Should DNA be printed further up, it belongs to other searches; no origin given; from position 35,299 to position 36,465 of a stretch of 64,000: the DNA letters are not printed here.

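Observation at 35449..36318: TIR-like (COG4271/PF10137-type) domain protein embedded inside the menaquinone biosynthesis operon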

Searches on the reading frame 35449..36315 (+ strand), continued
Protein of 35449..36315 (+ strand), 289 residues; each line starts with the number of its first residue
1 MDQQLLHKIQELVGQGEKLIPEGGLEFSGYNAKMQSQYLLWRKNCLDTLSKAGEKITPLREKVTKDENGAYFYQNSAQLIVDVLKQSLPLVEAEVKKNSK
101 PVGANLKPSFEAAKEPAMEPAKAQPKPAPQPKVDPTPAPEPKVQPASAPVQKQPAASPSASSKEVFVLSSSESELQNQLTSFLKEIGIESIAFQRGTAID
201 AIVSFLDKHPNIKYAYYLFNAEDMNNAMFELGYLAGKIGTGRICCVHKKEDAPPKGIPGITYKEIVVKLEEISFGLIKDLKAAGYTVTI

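Call 20: find_encoding_contigs(protein=P0116, flank=8000, max_places=1)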
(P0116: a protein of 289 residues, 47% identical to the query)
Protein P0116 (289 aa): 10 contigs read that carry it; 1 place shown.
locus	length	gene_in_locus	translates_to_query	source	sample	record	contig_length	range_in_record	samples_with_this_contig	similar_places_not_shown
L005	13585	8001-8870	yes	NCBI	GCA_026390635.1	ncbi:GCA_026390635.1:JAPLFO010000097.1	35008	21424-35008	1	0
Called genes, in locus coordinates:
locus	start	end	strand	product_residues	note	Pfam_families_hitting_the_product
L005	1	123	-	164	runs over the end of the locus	-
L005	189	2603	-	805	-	PF13620:CarboxypepD_reg, PF13715:CarbopepD_reg_2, PF07715:Plug, PF25183:OMP_b-brl_4, PF00593:TonB_dep_Rec_b-barrel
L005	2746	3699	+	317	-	PF01040:UbiA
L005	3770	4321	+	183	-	PF02441:Flavoprotein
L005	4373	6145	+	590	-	PF20695:UbiD_N, PF01977:UbiD, PF20696:UbiD_C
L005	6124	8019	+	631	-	PF04055:Radical_SAM, PF19288:CofH_C, PF02621:VitK2_biosynth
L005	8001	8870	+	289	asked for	-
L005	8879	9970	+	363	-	PF04055:Radical_SAM, PF19288:CofH_C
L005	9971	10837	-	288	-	PF13748:ABC_membrane_3, PF00664:ABC_membrane (weak)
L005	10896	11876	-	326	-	PF00072:Response_reg, PF00989:PAS (faint), PF13426:PAS_9 (weak), PF08447:PAS_3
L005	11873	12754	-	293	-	PF00892:EamA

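Call 21: find_encoding_contigs(protein=P0118, flank=8000, max_places=1)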
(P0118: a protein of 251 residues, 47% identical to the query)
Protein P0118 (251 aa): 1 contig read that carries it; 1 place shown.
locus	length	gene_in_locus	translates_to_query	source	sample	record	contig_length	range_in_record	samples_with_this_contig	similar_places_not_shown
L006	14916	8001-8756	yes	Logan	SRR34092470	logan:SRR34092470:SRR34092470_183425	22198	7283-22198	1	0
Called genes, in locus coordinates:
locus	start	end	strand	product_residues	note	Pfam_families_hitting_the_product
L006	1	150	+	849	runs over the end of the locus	PF11369:DUF3160, PF13860:FlgD_ig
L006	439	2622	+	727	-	PF18962:Por_Secre_tail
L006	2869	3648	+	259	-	PF01040:UbiA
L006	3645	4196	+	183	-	PF02441:Flavoprotein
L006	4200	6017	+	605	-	PF20695:UbiD_N, PF01977:UbiD, PF20696:UbiD_C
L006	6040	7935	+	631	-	PF04055:Radical_SAM, PF19288:CofH_C, PF02621:VitK2_biosynth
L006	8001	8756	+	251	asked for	PF10137:CAP12-PCTIR_TIR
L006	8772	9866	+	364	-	PF04055:Radical_SAM, PF19288:CofH_C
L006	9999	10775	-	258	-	PF13036:LpoB, PF03783:CsgG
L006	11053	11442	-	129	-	-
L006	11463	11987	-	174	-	PF01625:PMSR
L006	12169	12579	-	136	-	PF20398:DUF6691, PF04143:Sulf_transp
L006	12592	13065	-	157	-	PF04143:Sulf_transp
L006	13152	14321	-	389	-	PF01053:Cys_Met_Meta_PP, PF00155:Aminotran_1_2, PF00266:Aminotran_5 (weak), PF06838:Met_gamma_lyase (weak)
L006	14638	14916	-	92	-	?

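Call 22: find_encoding_contigs(protein=P0085, flank=8000, max_places=1)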
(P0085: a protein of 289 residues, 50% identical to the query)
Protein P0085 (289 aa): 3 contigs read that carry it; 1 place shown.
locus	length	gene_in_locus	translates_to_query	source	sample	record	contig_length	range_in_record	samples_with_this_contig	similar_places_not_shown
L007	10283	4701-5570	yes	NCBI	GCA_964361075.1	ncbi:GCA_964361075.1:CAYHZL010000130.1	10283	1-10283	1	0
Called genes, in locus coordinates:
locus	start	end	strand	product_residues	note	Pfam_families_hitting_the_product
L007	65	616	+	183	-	PF02441:Flavoprotein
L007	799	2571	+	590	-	PF20695:UbiD_N, PF01977:UbiD, PF20696:UbiD_C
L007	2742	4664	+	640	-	PF04055:Radical_SAM, PF19288:CofH_C, PF02621:VitK2_biosynth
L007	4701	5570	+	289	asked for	PF10137:CAP12-PCTIR_TIR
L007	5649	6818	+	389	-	PF04055:Radical_SAM, PF19288:CofH_C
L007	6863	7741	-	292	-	PF13748:ABC_membrane_3, PF00664:ABC_membrane (faint)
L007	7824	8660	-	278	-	PF02621:VitK2_biosynth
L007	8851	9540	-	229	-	PF01209:Ubie_methyltran, PF13489:Methyltransf_23, PF06325:PrmA (weak), PF08241:Methyltransf_11, PF08242:Methyltransf_12, PF13649:Methyltransf_25, PF13847:Methyltransf_31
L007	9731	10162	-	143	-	PF00472:RF-1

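Call 23: find_related_loci(query=A2, collection=genome_contigs, flank=10000)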
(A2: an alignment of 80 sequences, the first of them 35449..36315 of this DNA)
Query A2 (289 aa) in genome_contigs; peptide patterns used: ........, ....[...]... (x = any residue, [..] = any of these).
115 stretches matched a pattern; 49 encode a relative of the query (tblastn E <= 1e-3); 49 distinct loci.
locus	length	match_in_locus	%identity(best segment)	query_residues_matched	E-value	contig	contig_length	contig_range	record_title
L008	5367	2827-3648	67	1-289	2e-120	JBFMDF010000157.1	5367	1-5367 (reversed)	MAG: Bacteroidota bacterium isolate MAG212 MAG212_157, whole genome shotgun sequence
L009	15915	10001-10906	61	1-288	6e-118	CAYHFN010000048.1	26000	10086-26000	MAG TPA_asm: uncultured Chitinophagaceae bacterium isolate ERP119702_co1_35 genome assembly, contig: NODE_1915_length_26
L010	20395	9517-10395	62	1-289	1e-117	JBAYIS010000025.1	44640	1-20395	MAG: Bacteroidota bacterium isolate SO_2016_GW1_36 scaffold01588_OW334_2016, whole genome shotgun sequence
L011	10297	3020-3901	61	1-288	8e-118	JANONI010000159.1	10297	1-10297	MAG: Bacteroidota bacterium isolate VAR_43_metabat_429 VAR_43_k141_4523075, whole genome shotgun sequence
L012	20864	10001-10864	66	1-289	3e-117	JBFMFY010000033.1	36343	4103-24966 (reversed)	MAG: Bacteroidota bacterium isolate MAG283 MAG283_33, whole genome shotgun sequence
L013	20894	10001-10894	63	1-289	8e-117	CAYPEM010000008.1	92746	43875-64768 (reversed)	MAG TPA_asm: uncultured Chitinophagaceae bacterium isolate SRP292972_co2_148 genome assembly, contig: NODE_197_length_92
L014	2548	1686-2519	64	1-289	2e-121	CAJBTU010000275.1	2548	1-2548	MAG: uncultured Ignavibacteriae bacterium isolate Loc090721-7m_bin-539 genome assembly, contig: bin-539:275/426, whole g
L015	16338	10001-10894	61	1-289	2e-116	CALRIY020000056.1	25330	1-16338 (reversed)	MAG: Synechococcus sp. UW140 isolate JJ-AX1-329-1-mx-bin491 genome assembly, contig: JJ-MOM7-71-C243, whole genome shotg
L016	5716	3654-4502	64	1-289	5e-115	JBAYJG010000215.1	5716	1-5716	MAG: Bacteroidota bacterium isolate SO_2016_GW1_5 scaffold27103_OW334_2016, whole genome shotgun sequence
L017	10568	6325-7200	59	1-288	2e-114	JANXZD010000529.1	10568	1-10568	MAG: Bacteroidetes bacterium isolate GL140_4_metabat_238_sub GL140_4_k141_111227, whole genome shotgun sequence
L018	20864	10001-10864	65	1-289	3e-114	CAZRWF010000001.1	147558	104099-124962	MAG TPA_asm: uncultured Chitinophagaceae bacterium isolate SRP287453_co1_101 genome assembly, contig: NODE_99_length_147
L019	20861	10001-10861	66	1-289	3e-113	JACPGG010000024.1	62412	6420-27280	MAG: Ignavibacteriales bacterium isolate NC_groundwater_381_Ag_B-0.1um_46_8 GD18-4_B1_scaffold_156240, whole genome shot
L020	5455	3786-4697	60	1-289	9e-113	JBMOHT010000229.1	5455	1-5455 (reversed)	MAG: Bacteroidota bacterium isolate Deming_bin.369 contig51950, whole genome shotgun sequence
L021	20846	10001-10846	60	1-289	4e-111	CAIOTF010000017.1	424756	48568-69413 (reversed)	MAG: uncultured Ignavibacteriae bacterium isolate KTt_bin-1621 genome assembly, contig: bin-1621:17/54, whole genome sho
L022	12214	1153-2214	54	1-289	4e-111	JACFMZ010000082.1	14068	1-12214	MAG: Bacteroidetes bacterium isolate BROCD011 NODE_2884_length_14068_cov_5.704846, whole genome shotgun sequence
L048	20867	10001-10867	38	1-289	5e-57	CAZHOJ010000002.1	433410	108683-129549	MAG TPA_asm: uncultured Ignavibacteriaceae bacterium isolate SRP319275_co4_88 genome assembly, contig: NODE_4_length_433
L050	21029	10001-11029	32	1-289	2e-47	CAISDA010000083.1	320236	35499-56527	MAG: uncultured Ignavibacteriae bacterium isolate MJ-time_bin-6381 genome assembly, contig: bin-6381:83/89, whole genome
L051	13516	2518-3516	31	1-289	4e-46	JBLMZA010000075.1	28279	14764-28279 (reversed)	MAG: Acidobacteriota bacterium isolate MAG215 PRJNA951521_bin70_renamed_74, whole genome shotgun sequence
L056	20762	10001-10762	23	1-289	2e-24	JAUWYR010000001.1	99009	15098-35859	MAG: Candidatus Zixiibacteriota bacterium isolate CSMAG_2715 CSMAG_2715_k141_1068973_length_99009_cov_13.0889, whole gen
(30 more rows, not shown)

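Call 24: predict_structure(alignment_id=A2)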
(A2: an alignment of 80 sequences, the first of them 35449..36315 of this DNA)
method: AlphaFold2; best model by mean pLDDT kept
length: 289 residues; sequences in the alignment: 80
mean_pLDDT: 75.3   pTM: 0.43
mean pLDDT of the five models: 75.3, 74.8, 73.5, 73.4, 72.7
residues with pLDDT >= 90: 105; 70-90: 83; 50-70: 48; < 50: 53
segments of 3 or more residues with pLDDT < 50: 103-118, 123-130, 140-142, 149-159, 269-271
pLDDT, mean of each block of 10 residues (from residue 1): 91 93 57 84 96 94 87 86 96 84 45 43 48 49 47 41 84 84 86 86 92 92 89 91 86 77 54 62 57
secondary structure, 60 per line:
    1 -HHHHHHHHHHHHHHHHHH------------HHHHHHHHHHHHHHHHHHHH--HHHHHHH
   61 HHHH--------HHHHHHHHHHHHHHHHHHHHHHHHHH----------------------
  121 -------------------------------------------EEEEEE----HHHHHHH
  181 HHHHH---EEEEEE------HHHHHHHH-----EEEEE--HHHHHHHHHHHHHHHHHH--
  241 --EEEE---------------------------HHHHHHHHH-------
elements in order: H2-19 H32-51 H54-64 H73-98 E164-169 H174-185 E189-194 H201-208 E214-218 H221-238 E243-246 H274-282

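Call 30: fold_search(model_id=the predicted structure, library=pdb)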
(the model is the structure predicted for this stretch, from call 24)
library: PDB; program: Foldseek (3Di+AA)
matches with E <= 10: 1174; with E <= 0.001: 0
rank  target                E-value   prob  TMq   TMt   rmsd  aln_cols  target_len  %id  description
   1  1jpn_A                4.7e-03  0.66  0.18  0.18  19.6       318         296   12  GMPPNP Complex of SRP GTPase NG Domain (released 2002-02-02)
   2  1ls1                  7.1e-03  0.63  0.19  0.19  19.7       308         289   11  T. aquaticus Ffh NG Domain at 1.1A Resolution (released 2002-11-16)
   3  1jpn_B                8.4e-03  0.91  0.25  0.24  19.5       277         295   12  GMPPNP Complex of SRP GTPase NG Domain (released 2002-02-02)
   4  2j45_A                9.4e-03  0.92  0.25  0.25  19.2       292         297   10  Water structure of T. Aquaticus Ffh NG Domain At 1.1A Resolution (released 2006-11-30)
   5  2c03_A                1.2e-02  0.90  0.25  0.25  19.1       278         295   12  GDP COMPLEX OF SRP GTPASE FFH NG DOMAIN (released 2007-02-13)
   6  1ffh                  1.3e-02  0.84  0.24  0.24  19.5       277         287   12  N AND GTPASE DOMAINS OF THE SIGNAL SEQUENCE RECOGNITION PROTEIN FFH FROM THERMUS AQUATICUS (released 1997-12-31)
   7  7te2                  1.3e-02  0.96  0.24  0.33  18.4       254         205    8  Crystal Structure of AerR from Rhodobacter capsulatus at 2.25 A. (released 2022-08-31)
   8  2c03_B                1.6e-02  0.77  0.23  0.23  19.6       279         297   13  GDP COMPLEX OF SRP GTPASE FFH NG DOMAIN (released 2007-02-13)
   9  2j7p_A                2.2e-02  0.85  0.25  0.25  19.4       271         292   11  GMPPNP-stabilized NG domain complex of the SRP GTPases Ffh and FtsY (released 2006-12-11)
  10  2ffh_A                2.4e-02  0.38  0.18  0.14  20.0       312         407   11  THE SIGNAL SEQUENCE BINDING PROTEIN FFH FROM THERMUS AQUATICUS (released 1999-07-16)
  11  9lmr_B                3.0e-02  1.00  0.29  0.28   6.2       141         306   17  Cryo-EM structure of TIR-STING/c-di-GMP complex fiber (released 2025-08-27)
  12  4lzp_D                3.1e-02  1.00  0.24  0.48   3.5        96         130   16  Structure of the TIR domain of the immunosuppressor BtpA from Brucella (released 2013-11-06)
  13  4lzp_B                3.9e-02  0.98  0.23  0.44   4.0        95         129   18  Structure of the TIR domain of the immunosuppressor BtpA from Brucella (released 2013-11-06)
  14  7qsq_C                4.2e-02  0.96  0.24  0.46   9.8       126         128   14  Permutated N-terminal lobe of the ribose binding protein from Thermotoga maritima (released 2023-01-11)
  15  4c6t_B                5.0e-02  0.99  0.23  0.37   3.8        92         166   16  Crystal structure of the RPS4 and RRS1 TIR domain heterodimer (released 2014-05-28)
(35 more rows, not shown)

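Call 33: search_solved_structures(query=L056:10001-10774:+, max_evalue=10, show_alignments=4)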
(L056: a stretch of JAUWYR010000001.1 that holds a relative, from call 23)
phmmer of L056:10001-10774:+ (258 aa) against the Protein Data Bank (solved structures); distinct sequences matched with E-value up to 10: 5.
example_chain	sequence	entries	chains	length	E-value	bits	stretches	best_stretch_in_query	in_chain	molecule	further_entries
9lmq_A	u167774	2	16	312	7.7e-08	35.6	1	152-236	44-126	CD-NTase-associated protein 12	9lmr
7un8_A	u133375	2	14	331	2.1e-06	30.9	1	164-236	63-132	CD-NTase-associated protein 12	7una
7un9_A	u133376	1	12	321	0.35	13.8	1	167-209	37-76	CD-NTase-associated protein 12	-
5nvm_B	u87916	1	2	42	1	12.3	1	204-231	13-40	GRB10-interacting GYF protein 2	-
9r1m_A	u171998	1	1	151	6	9.8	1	4-86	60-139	sc-apCC-4-LMF-1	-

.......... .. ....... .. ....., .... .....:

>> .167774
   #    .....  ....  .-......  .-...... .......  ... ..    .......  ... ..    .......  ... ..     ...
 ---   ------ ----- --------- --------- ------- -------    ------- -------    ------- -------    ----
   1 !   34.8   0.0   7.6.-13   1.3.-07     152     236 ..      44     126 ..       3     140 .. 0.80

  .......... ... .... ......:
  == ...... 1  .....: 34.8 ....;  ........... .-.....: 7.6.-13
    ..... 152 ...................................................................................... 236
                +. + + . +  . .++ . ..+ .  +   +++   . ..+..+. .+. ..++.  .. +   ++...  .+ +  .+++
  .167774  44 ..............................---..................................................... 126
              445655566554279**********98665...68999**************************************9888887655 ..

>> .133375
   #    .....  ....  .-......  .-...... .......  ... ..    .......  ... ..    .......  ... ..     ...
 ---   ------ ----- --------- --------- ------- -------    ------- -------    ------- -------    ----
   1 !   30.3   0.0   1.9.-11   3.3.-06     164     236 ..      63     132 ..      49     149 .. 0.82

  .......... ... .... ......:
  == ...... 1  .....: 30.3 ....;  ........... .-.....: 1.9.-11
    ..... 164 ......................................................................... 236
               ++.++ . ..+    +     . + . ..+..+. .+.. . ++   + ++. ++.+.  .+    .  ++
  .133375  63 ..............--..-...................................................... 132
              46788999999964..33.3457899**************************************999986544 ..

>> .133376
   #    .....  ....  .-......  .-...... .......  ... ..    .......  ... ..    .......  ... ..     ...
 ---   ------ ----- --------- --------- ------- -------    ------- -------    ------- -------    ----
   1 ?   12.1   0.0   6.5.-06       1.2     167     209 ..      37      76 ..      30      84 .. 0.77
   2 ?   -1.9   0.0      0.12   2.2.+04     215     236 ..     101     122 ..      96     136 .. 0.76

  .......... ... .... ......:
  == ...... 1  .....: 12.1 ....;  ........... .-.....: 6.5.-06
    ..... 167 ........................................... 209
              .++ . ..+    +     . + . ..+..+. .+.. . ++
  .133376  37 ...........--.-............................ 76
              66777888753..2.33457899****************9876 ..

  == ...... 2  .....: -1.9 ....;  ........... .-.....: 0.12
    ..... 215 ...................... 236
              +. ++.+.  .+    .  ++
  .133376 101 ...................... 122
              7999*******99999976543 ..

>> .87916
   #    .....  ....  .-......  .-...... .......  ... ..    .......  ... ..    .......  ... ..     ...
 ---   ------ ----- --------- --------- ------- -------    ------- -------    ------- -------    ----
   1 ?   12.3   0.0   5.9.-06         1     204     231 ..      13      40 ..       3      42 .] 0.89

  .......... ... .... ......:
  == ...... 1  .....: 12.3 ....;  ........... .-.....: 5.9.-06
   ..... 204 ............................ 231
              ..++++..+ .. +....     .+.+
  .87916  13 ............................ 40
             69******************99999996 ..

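Call 40: search_protein_families(library=padloc, proteins=[L056:10001-10774:+, L050:10001-11029:+, L051:2518-3516:+, L048:10001-10867:+], max_evalue=1)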
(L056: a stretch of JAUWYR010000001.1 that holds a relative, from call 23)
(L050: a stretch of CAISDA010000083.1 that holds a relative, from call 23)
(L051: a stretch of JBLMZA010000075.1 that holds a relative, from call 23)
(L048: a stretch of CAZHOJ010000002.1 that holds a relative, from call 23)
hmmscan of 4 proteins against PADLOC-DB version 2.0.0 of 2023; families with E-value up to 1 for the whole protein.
L056:10001-10774:+ (258 aa): 9 families
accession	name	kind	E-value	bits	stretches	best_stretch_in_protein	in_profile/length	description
PDLC05005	PDC-S35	-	1.2e-78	262.5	1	9-257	7-262/264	-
PDLC05007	PDC-S35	-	3.4e-77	257.8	1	84-257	105-277/278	-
PDLC05004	PDC-S35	-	1.2e-70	236.2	1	77-256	84-263/265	-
PDLC05006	PDC-S35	-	6.1e-53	177.6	1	76-256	44-230/231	-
PDLC05003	PDC-S35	-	6.1e-47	158.2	1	90-256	67-239/245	-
PDLC00731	Effector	-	2.1e-15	54.5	1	152-234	196-278/306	TIR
PDLC00729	Effector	-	5.9e-15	53.5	1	164-239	58-128/310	TIR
PDLC00732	Effector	-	6.6e-13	46.2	1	151-232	191-272/301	TIR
PDLC02371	PycTIR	-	6.5e-12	43.4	1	148-235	188-264/288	-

L050:10001-11029:+ (343 aa): 3 families
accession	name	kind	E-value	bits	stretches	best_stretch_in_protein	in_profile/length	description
PDLC05004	PDC-S35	-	5.6e-07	27.4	1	285-342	204-260/265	-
PDLC05005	PDC-S35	-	1.8e-05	22.6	1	285-342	202-258/264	-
PDLC05007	PDC-S35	-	0.00017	19.3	1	285-342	217-273/278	-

L051:2518-3516:+ (333 aa): 8 families
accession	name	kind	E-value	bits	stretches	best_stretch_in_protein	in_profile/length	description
PDLC05004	PDC-S35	-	1.4e-06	26.1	1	274-332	203-260/265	-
PDLC05007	PDC-S35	-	0.0003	18.5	1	275-332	217-273/278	-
PDLC05003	PDC-S35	-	0.01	13.4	1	145-243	26-126/245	-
PDLC00553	JetC2|JetC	-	0.011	11.6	1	85-199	295-413/1361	DUF3584 domain; MukB-like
PDLC02668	DndD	-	0.12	9.3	1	88-222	369-502/659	DndD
PDLC00581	JetC3|JetC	-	0.34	6.6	1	78-194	789-904/1473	DUF3584 domain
PDLC00517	JetC1|JetC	-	0.4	6.9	1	76-201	319-443/1119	DUF3584 domain; MukB-like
PDLC00519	JetC1|JetC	-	0.64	6.1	1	84-189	243-374/1097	DUF3584 domain; MukB-like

L048:10001-10867:+ (289 aa): 7 families
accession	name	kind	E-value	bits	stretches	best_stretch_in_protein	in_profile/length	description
PDLC05005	PDC-S35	-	2.6e-16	58.1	1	153-288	109-258/264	-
PDLC05004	PDC-S35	-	5.2e-15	53.8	1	163-288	120-260/265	-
PDLC05007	PDC-S35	-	5.5e-14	50.5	1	155-288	126-273/278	-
PDLC05006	PDC-S35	-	3.3e-09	34.5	1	229-288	166-227/231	-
PDLC05003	PDC-S35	-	2.6e-06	25.2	1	228-288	176-236/245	-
PDLC02371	PycTIR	-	0.00079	16.8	1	211-264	203-259/288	-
PDLC00729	Effector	-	0.03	11.7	1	228-262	85-119/310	TIR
